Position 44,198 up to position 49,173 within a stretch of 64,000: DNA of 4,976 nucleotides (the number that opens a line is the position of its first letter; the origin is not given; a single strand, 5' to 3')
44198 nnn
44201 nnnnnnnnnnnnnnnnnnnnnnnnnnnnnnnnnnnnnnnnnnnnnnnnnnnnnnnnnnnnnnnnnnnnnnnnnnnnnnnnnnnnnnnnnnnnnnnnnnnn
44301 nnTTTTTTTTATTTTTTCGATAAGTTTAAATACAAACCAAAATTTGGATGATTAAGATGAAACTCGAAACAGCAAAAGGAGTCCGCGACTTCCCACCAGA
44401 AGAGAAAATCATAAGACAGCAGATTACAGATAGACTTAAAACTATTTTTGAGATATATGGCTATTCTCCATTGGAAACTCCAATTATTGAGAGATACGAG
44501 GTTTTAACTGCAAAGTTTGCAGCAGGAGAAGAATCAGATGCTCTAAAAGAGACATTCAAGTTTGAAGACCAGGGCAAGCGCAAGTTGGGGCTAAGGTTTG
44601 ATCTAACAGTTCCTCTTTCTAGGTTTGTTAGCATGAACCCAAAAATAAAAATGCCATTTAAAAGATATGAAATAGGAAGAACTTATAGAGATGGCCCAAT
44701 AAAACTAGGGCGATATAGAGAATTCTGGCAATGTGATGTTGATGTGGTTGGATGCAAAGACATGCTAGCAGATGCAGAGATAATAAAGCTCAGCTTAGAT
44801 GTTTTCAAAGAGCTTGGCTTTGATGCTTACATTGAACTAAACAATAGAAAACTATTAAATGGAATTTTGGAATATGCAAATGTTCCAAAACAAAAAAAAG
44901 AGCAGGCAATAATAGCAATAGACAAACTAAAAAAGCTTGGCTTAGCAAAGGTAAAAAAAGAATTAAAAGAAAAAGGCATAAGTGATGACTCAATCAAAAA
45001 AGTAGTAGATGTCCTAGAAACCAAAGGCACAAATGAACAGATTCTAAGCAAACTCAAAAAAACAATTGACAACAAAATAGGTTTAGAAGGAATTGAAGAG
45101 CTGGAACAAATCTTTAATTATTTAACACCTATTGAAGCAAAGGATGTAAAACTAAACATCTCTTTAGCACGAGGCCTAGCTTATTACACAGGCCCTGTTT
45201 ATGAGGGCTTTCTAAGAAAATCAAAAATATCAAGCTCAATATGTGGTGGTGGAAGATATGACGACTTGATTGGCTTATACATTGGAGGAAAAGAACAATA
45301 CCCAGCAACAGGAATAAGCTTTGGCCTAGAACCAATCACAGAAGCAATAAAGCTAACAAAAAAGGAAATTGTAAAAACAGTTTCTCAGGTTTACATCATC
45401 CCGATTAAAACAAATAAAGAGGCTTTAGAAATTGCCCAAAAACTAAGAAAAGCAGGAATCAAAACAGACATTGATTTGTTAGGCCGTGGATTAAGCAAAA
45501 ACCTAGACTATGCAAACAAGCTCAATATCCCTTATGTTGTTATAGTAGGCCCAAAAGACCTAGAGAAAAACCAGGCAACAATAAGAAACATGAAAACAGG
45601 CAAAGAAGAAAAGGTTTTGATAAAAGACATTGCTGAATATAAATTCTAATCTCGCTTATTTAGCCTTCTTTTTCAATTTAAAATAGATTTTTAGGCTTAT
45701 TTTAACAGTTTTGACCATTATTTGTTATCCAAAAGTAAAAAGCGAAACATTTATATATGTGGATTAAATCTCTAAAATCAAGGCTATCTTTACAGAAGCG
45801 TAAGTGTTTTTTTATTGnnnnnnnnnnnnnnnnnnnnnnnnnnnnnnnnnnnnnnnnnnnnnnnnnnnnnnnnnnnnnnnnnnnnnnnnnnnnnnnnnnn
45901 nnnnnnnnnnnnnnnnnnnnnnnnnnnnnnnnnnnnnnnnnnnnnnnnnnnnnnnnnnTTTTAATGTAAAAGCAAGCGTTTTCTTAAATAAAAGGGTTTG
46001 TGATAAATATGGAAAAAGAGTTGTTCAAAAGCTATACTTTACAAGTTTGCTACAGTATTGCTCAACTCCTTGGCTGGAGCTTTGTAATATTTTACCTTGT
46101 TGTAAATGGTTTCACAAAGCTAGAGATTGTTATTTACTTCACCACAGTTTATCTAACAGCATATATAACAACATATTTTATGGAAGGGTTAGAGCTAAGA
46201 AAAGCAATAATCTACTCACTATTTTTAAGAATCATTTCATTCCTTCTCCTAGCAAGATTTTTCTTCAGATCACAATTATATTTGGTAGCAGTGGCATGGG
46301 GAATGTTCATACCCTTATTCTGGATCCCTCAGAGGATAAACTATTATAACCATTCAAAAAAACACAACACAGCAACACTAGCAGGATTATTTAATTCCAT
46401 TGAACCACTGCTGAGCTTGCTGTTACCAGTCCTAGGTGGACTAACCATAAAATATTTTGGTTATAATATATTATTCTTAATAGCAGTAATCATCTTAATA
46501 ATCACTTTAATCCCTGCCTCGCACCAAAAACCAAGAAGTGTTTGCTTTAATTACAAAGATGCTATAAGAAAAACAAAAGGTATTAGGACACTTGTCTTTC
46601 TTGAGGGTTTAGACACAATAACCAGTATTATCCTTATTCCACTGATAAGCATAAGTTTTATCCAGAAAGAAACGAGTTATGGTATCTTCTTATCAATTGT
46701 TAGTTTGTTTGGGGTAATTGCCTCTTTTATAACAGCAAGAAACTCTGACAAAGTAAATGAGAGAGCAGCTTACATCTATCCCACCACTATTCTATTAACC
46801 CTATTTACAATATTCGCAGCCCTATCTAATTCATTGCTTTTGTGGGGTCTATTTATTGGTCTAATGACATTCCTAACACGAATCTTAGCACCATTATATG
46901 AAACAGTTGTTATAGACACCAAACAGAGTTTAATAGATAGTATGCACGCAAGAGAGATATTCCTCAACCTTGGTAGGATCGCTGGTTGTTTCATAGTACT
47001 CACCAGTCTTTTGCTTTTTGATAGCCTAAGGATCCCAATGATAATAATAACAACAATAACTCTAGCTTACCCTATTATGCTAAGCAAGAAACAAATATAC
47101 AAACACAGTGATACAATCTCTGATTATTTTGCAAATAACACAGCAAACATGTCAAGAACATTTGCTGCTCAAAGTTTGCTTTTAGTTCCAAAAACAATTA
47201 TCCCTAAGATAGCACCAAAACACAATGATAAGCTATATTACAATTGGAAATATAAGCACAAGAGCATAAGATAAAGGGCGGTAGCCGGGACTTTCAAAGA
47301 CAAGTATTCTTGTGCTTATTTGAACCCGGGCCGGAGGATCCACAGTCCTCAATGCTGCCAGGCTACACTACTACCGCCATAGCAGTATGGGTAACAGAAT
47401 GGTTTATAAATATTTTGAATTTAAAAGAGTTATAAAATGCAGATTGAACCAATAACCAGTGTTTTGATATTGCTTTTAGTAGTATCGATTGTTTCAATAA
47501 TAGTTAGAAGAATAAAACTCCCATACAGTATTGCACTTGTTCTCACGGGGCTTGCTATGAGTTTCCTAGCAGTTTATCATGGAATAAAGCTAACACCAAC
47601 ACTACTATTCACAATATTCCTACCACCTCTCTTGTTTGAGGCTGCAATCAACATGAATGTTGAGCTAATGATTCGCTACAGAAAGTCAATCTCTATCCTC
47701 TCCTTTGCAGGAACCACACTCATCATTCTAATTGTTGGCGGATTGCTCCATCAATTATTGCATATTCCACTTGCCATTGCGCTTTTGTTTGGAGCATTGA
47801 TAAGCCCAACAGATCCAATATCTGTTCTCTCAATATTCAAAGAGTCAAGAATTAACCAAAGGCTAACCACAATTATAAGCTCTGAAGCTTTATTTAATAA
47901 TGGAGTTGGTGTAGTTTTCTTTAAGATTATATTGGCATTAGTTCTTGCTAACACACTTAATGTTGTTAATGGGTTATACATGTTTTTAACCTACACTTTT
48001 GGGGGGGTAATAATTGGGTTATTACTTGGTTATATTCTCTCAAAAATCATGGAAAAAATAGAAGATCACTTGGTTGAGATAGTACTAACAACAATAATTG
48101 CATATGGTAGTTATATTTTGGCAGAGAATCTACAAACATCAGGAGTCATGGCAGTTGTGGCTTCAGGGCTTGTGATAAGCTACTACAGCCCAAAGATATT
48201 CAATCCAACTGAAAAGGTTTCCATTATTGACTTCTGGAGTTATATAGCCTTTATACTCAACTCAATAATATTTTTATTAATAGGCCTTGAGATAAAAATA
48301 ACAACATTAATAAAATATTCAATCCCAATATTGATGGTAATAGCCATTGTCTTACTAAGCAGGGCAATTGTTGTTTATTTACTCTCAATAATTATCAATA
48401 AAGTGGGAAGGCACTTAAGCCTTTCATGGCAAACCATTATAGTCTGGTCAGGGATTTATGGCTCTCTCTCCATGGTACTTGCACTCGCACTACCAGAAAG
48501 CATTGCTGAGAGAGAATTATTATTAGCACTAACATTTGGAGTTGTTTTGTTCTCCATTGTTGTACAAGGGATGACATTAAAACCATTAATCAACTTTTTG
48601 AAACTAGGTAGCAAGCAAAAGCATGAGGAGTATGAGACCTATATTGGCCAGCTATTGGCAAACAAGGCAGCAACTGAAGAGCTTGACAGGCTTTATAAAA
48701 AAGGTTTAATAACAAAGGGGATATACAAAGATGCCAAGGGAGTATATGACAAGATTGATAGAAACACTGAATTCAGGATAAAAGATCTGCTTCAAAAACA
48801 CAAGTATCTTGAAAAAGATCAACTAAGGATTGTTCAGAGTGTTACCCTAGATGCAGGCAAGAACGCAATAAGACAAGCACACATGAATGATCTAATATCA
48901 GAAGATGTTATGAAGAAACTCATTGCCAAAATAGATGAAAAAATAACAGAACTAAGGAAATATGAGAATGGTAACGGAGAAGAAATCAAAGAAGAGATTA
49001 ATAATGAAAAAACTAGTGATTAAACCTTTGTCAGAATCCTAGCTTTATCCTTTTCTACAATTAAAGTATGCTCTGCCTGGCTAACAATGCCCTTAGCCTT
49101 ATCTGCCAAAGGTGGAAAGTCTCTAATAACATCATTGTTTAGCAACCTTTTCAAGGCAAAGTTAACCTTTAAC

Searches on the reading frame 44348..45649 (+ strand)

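Call 29: search_protein_families(library=pfam, proteins=[window:44348-45649:+], max_evalue=0.00001)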
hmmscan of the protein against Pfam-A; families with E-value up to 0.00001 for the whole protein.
window:44348-45649:+ (433 aa): 2 families
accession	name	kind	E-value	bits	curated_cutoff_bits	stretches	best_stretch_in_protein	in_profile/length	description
PF13393.11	tRNA-synt_His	-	1.5e-48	166.1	25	1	11-330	1-308/308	Histidyl-tRNA synthetase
PF03129.25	HGTP_anticodon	-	1.2e-19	70.7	21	1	347-430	1-89/94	Anticodon binding domain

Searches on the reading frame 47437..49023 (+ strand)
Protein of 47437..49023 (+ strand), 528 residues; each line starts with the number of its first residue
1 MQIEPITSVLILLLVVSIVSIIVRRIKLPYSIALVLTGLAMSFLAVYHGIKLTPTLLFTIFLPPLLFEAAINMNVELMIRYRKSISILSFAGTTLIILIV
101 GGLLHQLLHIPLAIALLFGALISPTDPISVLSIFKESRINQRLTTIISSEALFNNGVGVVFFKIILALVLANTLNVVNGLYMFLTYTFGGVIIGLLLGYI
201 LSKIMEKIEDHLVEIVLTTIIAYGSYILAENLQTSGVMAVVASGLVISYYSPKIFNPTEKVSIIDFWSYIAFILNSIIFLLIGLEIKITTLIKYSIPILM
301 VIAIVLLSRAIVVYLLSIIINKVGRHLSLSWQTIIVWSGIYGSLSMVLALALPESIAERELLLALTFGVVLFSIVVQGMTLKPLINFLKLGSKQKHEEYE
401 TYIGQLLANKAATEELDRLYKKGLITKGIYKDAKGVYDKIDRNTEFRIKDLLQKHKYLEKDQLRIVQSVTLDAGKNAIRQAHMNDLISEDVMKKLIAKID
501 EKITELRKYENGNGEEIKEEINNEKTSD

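Call 29: search_protein_families(library=pfam, proteins=[window:47437-49023:+], max_evalue=0.00001)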
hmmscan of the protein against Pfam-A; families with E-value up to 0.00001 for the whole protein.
window:47437-49023:+ (528 aa): 1 family
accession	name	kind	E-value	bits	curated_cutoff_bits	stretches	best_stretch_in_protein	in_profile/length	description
PF00999.27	Na_H_Exchanger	-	5.7e-69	233.2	26.2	1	14-385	2-373/375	Sodium/hydrogen exchanger, transmembrane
